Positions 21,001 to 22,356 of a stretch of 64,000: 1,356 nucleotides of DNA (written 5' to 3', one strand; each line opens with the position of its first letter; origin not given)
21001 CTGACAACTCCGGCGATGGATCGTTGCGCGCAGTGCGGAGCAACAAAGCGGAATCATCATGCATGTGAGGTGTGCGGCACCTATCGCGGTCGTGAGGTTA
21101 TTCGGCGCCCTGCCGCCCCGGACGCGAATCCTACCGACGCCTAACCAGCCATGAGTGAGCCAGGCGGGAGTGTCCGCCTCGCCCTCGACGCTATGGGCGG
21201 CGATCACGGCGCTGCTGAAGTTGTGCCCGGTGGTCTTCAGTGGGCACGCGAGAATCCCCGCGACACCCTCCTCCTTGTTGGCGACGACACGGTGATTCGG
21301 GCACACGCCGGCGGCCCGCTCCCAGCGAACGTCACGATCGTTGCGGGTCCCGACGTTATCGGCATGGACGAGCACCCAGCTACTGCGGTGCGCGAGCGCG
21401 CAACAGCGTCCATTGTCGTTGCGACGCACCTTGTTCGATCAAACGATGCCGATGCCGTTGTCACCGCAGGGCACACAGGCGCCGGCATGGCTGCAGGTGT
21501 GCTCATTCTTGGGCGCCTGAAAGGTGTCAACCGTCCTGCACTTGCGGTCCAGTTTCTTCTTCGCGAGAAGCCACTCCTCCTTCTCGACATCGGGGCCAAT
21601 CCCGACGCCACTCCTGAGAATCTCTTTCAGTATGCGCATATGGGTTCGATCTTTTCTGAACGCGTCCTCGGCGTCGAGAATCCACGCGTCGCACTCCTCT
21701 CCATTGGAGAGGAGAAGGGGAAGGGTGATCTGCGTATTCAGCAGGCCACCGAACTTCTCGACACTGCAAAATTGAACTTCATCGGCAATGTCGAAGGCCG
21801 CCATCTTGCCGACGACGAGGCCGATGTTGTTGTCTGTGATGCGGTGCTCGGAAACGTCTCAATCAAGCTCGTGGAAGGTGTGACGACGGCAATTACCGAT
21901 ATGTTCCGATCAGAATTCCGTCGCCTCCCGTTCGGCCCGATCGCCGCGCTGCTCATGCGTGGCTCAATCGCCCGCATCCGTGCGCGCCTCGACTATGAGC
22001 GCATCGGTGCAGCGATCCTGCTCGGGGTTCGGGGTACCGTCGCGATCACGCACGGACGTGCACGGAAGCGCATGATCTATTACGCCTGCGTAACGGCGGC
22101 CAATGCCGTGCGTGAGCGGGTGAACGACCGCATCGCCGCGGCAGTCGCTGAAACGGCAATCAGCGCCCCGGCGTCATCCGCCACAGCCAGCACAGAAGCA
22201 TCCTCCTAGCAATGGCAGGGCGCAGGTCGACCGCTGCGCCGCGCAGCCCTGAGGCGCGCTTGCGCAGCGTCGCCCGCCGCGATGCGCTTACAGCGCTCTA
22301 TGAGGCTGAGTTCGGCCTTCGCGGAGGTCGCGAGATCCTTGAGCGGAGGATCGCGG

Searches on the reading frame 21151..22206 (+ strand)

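Call 57: search_protein_families(library=pfam, proteins=[window:21151-22206:+], max_evalue=0.00001)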
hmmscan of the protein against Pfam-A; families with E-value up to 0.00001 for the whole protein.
window:21151-22206:+ (352 aa): 2 families
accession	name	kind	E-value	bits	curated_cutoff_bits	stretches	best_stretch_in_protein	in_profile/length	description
PF02504.20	FA_synthesis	-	1.8e-88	297.2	29.1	1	8-327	1-324/324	Fatty acid synthesis protein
PF01515.24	PTA_PTB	-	1.9e-08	34.5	24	1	78-216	95-235/319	Phosphate acetyl/butaryl transferase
